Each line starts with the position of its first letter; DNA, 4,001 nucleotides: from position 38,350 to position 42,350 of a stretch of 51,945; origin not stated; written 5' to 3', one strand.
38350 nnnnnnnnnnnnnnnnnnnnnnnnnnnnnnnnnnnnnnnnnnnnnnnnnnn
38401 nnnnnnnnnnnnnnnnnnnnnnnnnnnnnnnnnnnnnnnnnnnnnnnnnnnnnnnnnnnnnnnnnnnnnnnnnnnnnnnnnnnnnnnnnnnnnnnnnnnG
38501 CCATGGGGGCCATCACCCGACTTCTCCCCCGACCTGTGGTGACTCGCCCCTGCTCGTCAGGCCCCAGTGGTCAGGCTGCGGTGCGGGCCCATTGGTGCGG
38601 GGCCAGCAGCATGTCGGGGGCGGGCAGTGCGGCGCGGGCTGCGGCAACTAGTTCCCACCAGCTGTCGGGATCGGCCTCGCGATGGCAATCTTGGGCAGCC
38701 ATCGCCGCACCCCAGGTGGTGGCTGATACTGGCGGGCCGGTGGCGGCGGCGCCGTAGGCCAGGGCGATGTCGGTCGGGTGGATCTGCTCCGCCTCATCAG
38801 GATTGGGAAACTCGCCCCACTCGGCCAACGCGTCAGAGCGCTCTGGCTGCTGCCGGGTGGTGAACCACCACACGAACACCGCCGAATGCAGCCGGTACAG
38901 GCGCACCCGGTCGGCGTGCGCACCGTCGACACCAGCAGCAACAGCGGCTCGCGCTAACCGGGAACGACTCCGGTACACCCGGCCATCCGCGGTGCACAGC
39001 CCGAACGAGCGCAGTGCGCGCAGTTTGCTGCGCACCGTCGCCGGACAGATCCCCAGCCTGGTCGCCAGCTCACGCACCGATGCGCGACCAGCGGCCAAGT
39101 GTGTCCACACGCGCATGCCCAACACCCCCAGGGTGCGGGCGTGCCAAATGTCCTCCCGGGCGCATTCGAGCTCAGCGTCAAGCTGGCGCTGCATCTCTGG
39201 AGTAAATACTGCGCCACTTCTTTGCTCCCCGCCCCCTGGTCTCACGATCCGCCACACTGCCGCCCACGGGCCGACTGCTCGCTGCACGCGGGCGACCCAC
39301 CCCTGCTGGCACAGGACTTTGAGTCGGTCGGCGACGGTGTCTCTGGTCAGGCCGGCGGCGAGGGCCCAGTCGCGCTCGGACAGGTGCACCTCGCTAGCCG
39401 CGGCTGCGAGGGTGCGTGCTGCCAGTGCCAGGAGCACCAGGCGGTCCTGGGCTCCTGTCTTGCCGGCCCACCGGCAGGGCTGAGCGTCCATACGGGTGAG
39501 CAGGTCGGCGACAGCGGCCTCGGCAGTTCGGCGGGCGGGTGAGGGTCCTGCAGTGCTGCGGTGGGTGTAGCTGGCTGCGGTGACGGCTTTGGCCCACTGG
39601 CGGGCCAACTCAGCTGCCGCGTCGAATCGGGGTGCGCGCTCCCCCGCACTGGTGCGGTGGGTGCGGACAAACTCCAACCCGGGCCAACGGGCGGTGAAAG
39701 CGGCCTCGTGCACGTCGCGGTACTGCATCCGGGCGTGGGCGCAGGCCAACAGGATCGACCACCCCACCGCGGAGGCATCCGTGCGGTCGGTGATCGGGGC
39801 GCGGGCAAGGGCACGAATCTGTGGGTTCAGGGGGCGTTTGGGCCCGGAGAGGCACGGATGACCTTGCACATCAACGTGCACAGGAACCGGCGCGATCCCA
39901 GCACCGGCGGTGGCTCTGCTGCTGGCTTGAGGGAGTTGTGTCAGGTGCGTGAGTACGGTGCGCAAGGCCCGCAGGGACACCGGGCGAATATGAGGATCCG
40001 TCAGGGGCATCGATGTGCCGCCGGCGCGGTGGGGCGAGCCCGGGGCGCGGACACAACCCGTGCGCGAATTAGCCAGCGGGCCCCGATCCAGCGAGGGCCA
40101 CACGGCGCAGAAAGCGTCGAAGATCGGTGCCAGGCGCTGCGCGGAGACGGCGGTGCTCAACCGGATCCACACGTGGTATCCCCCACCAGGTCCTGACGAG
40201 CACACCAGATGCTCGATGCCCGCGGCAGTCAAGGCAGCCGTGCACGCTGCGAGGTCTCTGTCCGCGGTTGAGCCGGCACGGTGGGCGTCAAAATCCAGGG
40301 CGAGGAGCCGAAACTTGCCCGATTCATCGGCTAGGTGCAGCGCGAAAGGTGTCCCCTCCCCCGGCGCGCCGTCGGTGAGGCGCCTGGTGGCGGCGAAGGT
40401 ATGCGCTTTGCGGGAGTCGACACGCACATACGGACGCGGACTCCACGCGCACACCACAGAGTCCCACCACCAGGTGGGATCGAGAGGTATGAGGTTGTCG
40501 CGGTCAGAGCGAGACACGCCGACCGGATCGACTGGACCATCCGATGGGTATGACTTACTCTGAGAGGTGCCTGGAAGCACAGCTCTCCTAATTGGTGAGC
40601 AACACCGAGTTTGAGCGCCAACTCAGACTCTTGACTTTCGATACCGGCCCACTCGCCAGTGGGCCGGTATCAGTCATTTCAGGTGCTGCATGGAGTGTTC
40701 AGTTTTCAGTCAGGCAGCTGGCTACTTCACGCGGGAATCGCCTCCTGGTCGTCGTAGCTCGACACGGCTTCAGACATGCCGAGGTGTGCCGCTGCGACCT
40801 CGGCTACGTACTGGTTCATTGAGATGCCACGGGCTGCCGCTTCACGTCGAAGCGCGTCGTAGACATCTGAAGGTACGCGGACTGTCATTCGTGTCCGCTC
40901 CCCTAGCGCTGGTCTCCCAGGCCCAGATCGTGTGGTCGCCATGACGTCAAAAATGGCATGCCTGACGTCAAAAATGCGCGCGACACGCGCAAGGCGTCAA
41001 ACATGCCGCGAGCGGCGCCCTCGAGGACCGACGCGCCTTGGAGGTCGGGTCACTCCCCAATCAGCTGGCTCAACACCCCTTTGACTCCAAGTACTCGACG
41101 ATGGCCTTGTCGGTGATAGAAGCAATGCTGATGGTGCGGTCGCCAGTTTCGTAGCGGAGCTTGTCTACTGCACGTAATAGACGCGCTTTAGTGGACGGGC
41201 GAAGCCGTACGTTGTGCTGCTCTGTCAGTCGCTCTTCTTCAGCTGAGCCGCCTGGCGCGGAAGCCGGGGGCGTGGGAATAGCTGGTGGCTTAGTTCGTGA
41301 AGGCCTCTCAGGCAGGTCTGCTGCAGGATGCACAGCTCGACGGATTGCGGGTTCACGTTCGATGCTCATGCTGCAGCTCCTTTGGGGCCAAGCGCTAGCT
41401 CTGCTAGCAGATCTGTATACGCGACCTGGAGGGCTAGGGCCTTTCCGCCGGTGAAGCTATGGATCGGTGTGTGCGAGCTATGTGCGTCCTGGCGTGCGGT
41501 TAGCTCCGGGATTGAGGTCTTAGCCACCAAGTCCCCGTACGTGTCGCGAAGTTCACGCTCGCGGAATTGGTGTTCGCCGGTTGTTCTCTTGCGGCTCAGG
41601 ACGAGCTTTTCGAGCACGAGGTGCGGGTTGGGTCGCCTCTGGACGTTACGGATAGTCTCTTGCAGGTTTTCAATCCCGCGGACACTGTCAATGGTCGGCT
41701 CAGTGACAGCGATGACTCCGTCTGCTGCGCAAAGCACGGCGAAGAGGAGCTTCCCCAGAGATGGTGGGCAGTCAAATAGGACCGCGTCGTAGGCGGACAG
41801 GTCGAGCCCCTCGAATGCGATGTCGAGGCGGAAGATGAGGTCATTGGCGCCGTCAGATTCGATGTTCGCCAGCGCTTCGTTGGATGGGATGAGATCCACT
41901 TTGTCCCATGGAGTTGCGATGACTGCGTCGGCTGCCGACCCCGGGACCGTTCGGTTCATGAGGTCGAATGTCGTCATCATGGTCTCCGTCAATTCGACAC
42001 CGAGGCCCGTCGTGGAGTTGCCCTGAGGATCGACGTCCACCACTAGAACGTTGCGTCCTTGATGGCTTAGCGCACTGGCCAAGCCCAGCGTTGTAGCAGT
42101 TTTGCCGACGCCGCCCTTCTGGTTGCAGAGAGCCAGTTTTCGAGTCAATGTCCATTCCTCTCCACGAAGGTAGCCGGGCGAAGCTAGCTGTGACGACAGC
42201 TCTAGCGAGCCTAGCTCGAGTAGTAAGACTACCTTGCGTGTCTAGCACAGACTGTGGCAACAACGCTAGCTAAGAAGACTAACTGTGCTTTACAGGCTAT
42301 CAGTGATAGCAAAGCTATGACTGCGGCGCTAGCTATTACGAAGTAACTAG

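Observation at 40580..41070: Replication and partition control region: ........-containing iterons abutting an RHH gene, plus a perfect 13-bp-stem hairpin just upstream of the Prim-Pol rep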

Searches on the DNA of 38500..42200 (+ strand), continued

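Call 19: get_annotated_region(hit=H10, flank=3000)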
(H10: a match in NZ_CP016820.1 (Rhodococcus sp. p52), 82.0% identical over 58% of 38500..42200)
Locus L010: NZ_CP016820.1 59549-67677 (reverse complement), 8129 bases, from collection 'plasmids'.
description: Rhodococcus sp. p52 plasmid pDF02, complete sequence
organism: Rhodococcus sp. p52 (NCBI taxid 935199)
taxonomy: Bacteria; Actinomycetota; Actinomycetes; Mycobacteriales; Nocardiaceae; Rhodococcus; Rhodococcus sp. p52
host: -; source: oil-polluted soil; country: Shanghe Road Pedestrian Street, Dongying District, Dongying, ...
typing (MOB-suite, as given by PLSDB): mobilizable; replicon rep_cluster_1381; relaxase MOBF
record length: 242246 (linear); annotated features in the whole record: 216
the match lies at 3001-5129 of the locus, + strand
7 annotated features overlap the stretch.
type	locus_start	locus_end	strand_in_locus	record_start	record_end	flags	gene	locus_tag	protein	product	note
CDS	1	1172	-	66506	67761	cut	-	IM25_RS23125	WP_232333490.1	IS3 family transposase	-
CDS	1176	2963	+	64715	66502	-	-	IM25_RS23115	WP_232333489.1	AAA family ATPase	-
CDS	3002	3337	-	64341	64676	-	-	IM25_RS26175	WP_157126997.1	hypothetical protein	-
CDS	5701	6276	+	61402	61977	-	-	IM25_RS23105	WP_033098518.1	ParA family protein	-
CDS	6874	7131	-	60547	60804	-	-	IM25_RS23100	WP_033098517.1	type II toxin-antitoxin system RelE/ParE family toxin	GO:0030541 - plasmid partitioning [Evidence IEA]; GO:0051290 - protein heterotetramerization [Evidence IEA]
CDS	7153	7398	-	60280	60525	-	-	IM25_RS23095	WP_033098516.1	type II toxin-antitoxin system Phd/YefM family antitoxin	-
CDS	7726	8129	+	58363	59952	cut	-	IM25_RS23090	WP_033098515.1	IS1182 family transposase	-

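Call 67: build_rna_model(alignment_id=A4)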
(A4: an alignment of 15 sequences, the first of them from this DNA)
Model R1 built from alignment A4 (15 sequences, 139 columns); structure: RNAalifold consensus.
model positions 136; base pairs 41; branch points 2; effective number of sequences 0.81; information 0.59 bits per position. Calibrated on 0.2 Mb of random sequence (short: E-values are rough).
structure used (alignment columns):
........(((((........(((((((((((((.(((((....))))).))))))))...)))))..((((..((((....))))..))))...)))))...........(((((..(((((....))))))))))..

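Call 68: search_with_rna_model(model_id=R1, sources=[window, L026, L028, L029, L030, L031, L032, L033, L034, L035, L036, L037, L038, L039, L040, L041, L042, L047, L048, L049, L050, L051, L052, L053, L054, L055, L056, L057, L058, L059, L060, L061, L062, L063, L064, L065, L067, L069, L070, L071, L072, L075, L076, L077, L078, L081, L083, L085, L086, L087, L088, L089, L090, L091, L106, L108, L110, L111, L002, L008, L020, L021, L022, L023, L024, L093, L098, L105, L016, L010, L004], max_evalue=1, make_alignment=true)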
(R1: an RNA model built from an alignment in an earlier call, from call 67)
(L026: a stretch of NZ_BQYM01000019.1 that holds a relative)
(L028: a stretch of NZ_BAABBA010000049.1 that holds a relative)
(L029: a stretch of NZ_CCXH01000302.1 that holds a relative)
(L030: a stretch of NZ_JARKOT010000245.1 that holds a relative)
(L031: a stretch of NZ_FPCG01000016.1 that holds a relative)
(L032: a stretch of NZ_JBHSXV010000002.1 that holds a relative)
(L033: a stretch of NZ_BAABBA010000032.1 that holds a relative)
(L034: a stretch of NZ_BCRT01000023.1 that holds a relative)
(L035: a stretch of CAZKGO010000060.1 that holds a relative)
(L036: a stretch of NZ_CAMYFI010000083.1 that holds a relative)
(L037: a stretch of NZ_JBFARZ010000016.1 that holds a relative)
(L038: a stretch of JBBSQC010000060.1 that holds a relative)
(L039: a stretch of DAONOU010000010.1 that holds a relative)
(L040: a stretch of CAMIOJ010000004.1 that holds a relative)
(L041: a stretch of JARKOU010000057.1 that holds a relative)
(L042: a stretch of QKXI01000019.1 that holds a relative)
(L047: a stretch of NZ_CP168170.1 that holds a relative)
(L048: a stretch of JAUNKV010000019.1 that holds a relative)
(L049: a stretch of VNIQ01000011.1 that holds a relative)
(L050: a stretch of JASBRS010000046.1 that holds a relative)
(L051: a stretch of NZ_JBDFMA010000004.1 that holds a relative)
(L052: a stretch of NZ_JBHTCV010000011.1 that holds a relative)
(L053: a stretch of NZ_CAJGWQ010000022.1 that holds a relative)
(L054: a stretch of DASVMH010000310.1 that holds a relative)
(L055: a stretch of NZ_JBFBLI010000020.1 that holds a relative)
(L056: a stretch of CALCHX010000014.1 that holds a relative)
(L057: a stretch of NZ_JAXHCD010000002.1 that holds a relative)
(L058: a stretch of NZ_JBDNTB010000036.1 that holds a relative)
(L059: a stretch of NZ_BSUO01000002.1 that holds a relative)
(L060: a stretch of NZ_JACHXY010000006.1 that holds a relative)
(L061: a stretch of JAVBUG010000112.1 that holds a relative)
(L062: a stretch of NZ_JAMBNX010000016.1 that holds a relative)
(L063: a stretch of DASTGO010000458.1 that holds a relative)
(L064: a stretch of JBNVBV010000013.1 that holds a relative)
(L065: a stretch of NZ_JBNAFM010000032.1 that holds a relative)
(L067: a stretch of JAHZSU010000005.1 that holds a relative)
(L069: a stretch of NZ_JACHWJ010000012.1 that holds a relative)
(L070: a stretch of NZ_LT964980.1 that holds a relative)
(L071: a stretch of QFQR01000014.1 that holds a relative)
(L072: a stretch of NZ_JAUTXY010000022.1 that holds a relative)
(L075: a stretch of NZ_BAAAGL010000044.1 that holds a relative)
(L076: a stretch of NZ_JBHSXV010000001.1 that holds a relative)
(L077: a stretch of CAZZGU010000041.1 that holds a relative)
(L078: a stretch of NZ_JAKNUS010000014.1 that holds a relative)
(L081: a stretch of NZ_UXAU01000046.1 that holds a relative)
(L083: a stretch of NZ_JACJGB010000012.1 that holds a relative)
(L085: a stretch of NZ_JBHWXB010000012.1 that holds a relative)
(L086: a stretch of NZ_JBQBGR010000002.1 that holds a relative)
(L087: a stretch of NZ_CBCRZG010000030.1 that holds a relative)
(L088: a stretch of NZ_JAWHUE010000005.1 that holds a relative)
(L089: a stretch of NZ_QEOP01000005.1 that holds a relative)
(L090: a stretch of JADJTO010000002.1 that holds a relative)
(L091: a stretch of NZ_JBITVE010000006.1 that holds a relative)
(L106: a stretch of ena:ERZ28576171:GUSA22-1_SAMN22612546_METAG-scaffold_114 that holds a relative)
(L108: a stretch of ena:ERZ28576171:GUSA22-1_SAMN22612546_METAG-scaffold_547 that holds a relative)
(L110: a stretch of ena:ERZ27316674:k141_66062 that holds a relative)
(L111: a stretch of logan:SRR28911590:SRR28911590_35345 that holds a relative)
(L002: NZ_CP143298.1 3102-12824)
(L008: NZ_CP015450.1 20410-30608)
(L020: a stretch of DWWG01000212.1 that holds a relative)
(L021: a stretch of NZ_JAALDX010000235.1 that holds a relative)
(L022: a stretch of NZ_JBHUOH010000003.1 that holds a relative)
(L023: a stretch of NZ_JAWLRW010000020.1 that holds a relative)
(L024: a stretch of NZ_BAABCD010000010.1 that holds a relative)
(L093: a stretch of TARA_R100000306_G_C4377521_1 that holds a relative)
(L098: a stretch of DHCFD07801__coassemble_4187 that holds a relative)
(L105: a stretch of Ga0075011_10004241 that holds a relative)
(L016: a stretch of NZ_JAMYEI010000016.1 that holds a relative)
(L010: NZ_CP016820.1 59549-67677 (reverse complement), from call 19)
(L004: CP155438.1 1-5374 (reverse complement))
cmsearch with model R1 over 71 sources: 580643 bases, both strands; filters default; matches with E-value up to 1: 35.
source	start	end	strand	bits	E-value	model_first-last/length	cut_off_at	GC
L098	3008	3143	+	162.4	2.6e-33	1-136/136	no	0.59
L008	6061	6196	-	162.1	3e-33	1-136/136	no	0.58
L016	3385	3521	+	161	5.5e-33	1-136/136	no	0.55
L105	4215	4351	+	160.5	7.1e-33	1-136/136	no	0.55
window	40560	40696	-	160.3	7.6e-33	1-136/136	no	0.55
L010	4991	5126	-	160.2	8.1e-33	1-136/136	no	0.56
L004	3564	3700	-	159.1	1.4e-32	1-136/136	no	0.55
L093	1008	1143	-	158.2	2.2e-32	1-136/136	no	0.55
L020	1872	2007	+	158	2.4e-32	1-136/136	no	0.57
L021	1600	1735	+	155.6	8.4e-32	1-136/136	no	0.54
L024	1633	1767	+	155.1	1.1e-31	1-136/136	no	0.57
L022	1537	1671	+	154.5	1.5e-31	1-136/136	no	0.56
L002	4987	5123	-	153.5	2.5e-31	1-136/136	no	0.55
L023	3387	3521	+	142.8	5.6e-29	1-136/136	no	0.59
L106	2385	2521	+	123.2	1.2e-24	1-136/136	no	0.58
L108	2318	2458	+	108.5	2.2e-21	1-136/136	no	0.6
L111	2388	2521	+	105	1.3e-20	1-136/136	no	0.61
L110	2211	2350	+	61.1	6.6e-11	1-136/136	no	0.59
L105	4194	4293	-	30.6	0.00035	1-136/136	no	0.53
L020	1896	1927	-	28.3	0.0011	25-56/136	no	0.72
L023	3410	3441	-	27.9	0.0014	25-56/136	no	0.75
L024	1656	1687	-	27.9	0.0014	25-56/136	no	0.75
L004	3644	3675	+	26.8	0.0025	25-56/136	no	0.69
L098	3032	3063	-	25.4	0.0049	25-56/136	no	0.75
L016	3410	3441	-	25.4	0.0051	25-56/136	no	0.66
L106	2409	2440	-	24.7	0.0072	25-56/136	no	0.69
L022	1561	1592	-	24.6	0.0075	25-56/136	no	0.69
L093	1088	1119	+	24.6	0.0075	25-56/136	no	0.69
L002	5067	5098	+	24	0.01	25-56/136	no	0.72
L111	2409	2440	-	23.9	0.011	25-56/136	no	0.72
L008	6141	6172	+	23.8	0.011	25-56/136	no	0.72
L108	2343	2374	-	22.8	0.019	25-56/136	no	0.75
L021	1625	1656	-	22.6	0.021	25-56/136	no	0.72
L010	5072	5101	+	20.7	0.055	26-55/136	no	0.7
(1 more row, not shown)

Alignment A5: 35 matches aligned to the model, 161 columns, each read 5' to 3' on its own strand. Consensus structure (alignment columns), stored with it:
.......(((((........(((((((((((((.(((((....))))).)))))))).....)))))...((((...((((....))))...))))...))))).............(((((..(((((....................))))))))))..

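Call 69: search_with_rna_model(model_id=R1, sources=[window, L106, L108, L110, L111, L002, L008, L020, L021, L022, L023, L024, L093, L098, L105, L016, L010, L004, L003, L005, L013], max_evalue=1e-8, make_alignment=true)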
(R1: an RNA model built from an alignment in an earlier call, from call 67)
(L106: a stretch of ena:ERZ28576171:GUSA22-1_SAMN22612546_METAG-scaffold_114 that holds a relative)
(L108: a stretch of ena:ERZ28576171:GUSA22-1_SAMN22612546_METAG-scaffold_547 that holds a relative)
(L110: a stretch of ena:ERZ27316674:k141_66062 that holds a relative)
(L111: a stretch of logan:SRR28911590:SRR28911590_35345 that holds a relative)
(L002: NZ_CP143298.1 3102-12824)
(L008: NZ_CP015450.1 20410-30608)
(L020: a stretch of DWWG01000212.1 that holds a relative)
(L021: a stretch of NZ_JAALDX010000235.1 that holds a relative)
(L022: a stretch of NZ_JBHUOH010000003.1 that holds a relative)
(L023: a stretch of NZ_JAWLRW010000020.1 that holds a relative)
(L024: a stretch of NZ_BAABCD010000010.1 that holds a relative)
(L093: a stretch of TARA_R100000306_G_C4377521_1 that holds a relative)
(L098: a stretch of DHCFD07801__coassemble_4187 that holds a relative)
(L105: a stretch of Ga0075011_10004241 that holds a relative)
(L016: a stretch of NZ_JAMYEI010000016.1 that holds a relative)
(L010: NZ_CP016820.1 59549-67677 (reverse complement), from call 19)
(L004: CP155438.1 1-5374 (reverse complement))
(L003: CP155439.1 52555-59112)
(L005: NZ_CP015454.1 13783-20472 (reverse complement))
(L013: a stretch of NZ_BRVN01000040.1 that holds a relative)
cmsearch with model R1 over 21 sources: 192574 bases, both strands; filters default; matches with E-value up to 1e-8: 21.
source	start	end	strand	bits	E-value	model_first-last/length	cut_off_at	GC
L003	6061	6196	-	165.1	2.2e-34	1-136/136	no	0.57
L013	2654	2789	+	163.2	6e-34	1-136/136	no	0.57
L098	3008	3143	+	162.4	8.7e-34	1-136/136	no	0.59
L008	6061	6196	-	162.1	1e-33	1-136/136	no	0.58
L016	3385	3521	+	161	1.8e-33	1-136/136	no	0.55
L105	4215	4351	+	160.5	2.4e-33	1-136/136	no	0.55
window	40560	40696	-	160.3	2.5e-33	1-136/136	no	0.55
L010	4991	5126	-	160.2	2.7e-33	1-136/136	no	0.56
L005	3561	3697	-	159.2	4.5e-33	1-136/136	no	0.55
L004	3564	3700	-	159.1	4.6e-33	1-136/136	no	0.55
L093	1008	1143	-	158.2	7.4e-33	1-136/136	no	0.55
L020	1872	2007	+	158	8.1e-33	1-136/136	no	0.57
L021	1600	1735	+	155.6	2.8e-32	1-136/136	no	0.54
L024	1633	1767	+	155.1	3.6e-32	1-136/136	no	0.57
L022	1537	1671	+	154.5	4.9e-32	1-136/136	no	0.56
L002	4987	5123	-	153.5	8.3e-32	1-136/136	no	0.55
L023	3387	3521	+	142.8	1.8e-29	1-136/136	no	0.59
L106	2385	2521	+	123.2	4.1e-25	1-136/136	no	0.58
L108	2318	2458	+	108.5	7.2e-22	1-136/136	no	0.6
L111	2388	2521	+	105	4.2e-21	1-136/136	no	0.61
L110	2211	2350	+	61.1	2.2e-11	1-136/136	no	0.59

Alignment A6: 21 matches aligned to the model, 161 columns, each read 5' to 3' on its own strand. Consensus structure (alignment columns), stored with it:
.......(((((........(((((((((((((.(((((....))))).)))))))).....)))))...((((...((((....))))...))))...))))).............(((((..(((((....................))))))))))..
